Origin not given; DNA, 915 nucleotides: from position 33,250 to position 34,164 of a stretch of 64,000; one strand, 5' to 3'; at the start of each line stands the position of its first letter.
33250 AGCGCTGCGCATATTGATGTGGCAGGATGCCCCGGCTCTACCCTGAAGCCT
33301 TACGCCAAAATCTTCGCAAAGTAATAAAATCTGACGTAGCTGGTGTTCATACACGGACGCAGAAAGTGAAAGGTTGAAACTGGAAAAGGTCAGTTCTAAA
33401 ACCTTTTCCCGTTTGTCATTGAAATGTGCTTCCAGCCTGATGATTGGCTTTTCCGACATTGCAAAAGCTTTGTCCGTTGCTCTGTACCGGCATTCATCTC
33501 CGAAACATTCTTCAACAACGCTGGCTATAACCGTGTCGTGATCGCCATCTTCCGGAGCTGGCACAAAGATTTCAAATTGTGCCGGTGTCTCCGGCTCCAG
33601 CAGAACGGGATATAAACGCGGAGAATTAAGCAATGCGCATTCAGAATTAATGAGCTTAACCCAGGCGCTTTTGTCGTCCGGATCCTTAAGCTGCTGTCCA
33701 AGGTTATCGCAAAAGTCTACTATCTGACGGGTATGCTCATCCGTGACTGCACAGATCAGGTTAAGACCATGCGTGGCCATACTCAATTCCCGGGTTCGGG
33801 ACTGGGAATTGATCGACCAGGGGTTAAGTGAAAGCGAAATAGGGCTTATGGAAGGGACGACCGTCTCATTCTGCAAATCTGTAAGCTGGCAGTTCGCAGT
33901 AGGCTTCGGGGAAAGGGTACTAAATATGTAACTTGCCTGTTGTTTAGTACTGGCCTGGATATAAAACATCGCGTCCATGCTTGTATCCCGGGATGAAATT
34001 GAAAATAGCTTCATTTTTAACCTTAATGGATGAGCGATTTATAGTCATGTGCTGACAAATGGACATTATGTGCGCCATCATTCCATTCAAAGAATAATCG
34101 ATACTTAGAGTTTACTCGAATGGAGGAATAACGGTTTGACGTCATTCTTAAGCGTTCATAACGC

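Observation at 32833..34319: HigB-like toxin gene followed by a 393-aa protein instead of a small HTH antitoxin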

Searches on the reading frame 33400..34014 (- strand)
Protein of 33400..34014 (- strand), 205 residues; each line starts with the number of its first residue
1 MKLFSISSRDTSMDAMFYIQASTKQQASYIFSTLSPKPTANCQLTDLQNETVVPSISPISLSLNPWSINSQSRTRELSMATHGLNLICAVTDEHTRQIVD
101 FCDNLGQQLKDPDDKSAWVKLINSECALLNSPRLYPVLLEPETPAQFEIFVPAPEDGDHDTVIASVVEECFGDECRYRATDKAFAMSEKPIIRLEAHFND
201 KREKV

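Call 82: search_dna_similar(query=window:33400-34014:-, collection=plasmids, mode=protein, max_evalue=1e-15, max_rows=60, rows=spread)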
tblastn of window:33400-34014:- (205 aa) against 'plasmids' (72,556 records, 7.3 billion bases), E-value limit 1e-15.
Records with a match: 1302; places in all: 1309; records where one place covers at least 80% of the query: 1290.
Best place of each record, by identity: >=99% 592; 95-99% 431; 90-95% 2; 80-90% 2; 60-80% 185; <60% 90.
By first word of the organism name: Escherichia 471; Salmonella 368; Enterobacter 272; Klebsiella 85; Citrobacter 61; Leclercia 15; Serratia 7; Raoultella 7; Shigella 4; Kluyvera 2; and 7 more.
By predicted mobility (MOB-suite, as given by PLSDB): conjugative 1194; non-mobilizable 106; mobilizable 2.
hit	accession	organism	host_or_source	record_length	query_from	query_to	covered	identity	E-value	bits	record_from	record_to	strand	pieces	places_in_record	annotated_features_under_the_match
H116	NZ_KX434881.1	Klebsiella pneumoniae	Homo sapiens,blood culture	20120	1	205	100%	100.0%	3e-128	404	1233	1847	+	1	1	flavin reductase family protein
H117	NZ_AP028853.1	Escherichia fergusonii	-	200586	1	205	100%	100.0%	3e-128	404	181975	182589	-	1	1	flavin reductase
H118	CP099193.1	Escherichia coli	culture,Pooled sediment sample ...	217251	1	205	100%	100.0%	3e-128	404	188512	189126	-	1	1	flavin reductase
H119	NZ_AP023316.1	Salmonella enterica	Bos taurus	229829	1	205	100%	100.0%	3e-128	404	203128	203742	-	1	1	flavin reductase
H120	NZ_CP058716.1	Escherichia coli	Manis javanica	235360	1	205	100%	100.0%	3e-128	404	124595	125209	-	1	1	flavin reductase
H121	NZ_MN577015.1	Salmonella enterica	-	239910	1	205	100%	100.0%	3e-128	404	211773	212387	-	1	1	flavin reductase family protein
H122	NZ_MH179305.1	Salmonella enterica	chicken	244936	1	205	100%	100.0%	3e-128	404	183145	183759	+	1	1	flavin reductase family protein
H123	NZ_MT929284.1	Escherichia coli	-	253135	1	205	100%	100.0%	3e-128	404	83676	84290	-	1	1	flavin reductase family protein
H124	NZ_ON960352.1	Salmonella sp.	-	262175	1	205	100%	100.0%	3e-128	404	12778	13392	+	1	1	flavin reductase family protein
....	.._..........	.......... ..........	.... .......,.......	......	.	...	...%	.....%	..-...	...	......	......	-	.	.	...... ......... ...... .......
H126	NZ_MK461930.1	Escherichia coli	-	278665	1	205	100%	100.0%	3e-128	404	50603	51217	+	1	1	flavin reductase family protein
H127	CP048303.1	Salmonella enterica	food,ground turkey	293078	1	205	100%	100.0%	3e-128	404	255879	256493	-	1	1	flavin reductase family protein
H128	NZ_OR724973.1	Escherichia coli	-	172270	1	205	100%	100.0%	1e-127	402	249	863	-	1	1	none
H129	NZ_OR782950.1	Salmonella enterica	-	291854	1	205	100%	100.0%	3e-127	401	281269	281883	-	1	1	flavin reductase family protein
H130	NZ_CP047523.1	Salmonella enterica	feces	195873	1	205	100%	99.5%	6e-127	400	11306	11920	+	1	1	flavin reductase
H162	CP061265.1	Escherichia coli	Sheep,cell culture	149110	36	205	83%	97.1%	1e-98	320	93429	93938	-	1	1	none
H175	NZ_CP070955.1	Escherichia fergusonii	chicken,mixed culture,feces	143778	129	205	38%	100.0%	2e-45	167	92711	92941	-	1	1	none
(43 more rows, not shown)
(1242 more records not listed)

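Call 104: get_annotated_region(hit=H175, flank=3500)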
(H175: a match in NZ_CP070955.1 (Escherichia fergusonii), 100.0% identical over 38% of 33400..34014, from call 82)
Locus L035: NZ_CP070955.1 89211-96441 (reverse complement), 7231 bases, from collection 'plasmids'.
description: Escherichia fergusonii strain EF44 plasmid pTB44P1, complete sequence
organism: Escherichia fergusonii (NCBI taxid 564)
taxonomy: Bacteria; Pseudomonadota; Gammaproteobacteria; Enterobacterales; Enterobacteriaceae; Escherichia; Escherichia fergusonii
host: -; source: chicken,mixed culture,feces; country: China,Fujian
typing (MOB-suite, as given by PLSDB): mobilizable; replicon IncFIB,IncI-gamma/K1,rep_cluster_1088; relaxase MOBP
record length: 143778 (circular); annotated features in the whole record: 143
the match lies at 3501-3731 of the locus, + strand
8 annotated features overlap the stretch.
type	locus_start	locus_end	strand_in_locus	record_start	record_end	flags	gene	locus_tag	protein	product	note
CDS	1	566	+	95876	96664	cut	-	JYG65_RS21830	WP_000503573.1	ANT(3'')-Ia family aminoglycoside nucleotidyltransferase AadA5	-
predicted_resistance_gene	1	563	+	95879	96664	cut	aadA5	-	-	ANT(3'')-Ia family aminoglycoside nucleotidyltransferase AadA5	predicted by amrfinderplus; class AMINOGLYCOSIDE; identity 100.0%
CDS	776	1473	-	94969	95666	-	-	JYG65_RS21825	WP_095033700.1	IS1-like element IS1B family transposase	GO:0006313 - DNA transposition [Evidence IEA]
CDS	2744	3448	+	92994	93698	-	-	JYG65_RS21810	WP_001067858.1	IS6-like element IS26 family transposase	GO:0006313 - DNA transposition [Evidence IEA]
CDS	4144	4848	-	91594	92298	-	-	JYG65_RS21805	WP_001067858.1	IS6-like element IS26 family transposase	GO:0006313 - DNA transposition [Evidence IEA]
CDS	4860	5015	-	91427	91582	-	-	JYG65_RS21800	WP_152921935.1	hypothetical protein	-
CDS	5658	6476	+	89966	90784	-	-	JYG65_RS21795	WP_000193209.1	DUF4942 domain-containing protein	-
CDS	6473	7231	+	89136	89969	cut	-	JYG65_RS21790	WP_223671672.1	hypothetical protein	-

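Call 105: get_annotated_region(hit=H162, flank=3500)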
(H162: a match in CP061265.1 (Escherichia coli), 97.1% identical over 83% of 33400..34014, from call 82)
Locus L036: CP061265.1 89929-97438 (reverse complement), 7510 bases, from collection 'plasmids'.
description: Escherichia coli strain STEC1024 plasmid pSTEC1024_1, complete sequence
organism: Escherichia coli (NCBI taxid 562)
taxonomy: Bacteria; Pseudomonadota; Gammaproteobacteria; Enterobacterales; Enterobacteriaceae; Escherichia; Escherichia coli
host: -; source: Sheep,cell culture; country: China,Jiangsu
typing (MOB-suite, as given by PLSDB): conjugative; replicon IncHI2A,IncQ1; relaxase MOBP; mating-pair formation MPF_F
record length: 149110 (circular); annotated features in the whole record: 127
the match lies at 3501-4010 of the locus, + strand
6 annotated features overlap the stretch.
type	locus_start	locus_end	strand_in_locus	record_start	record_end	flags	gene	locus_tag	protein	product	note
CDS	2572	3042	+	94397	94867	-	-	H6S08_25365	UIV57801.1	hypothetical protein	-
CDS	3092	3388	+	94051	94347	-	-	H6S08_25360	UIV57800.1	type II toxin-antitoxin system RelE/ParE family toxin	-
CDS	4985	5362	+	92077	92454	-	-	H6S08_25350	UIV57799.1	hypothetical protein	-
CDS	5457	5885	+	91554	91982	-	-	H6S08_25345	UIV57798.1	hypothetical protein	-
CDS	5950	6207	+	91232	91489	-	-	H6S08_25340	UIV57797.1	hypothetical protein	-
CDS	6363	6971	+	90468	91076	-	-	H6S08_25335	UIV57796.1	hypothetical protein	-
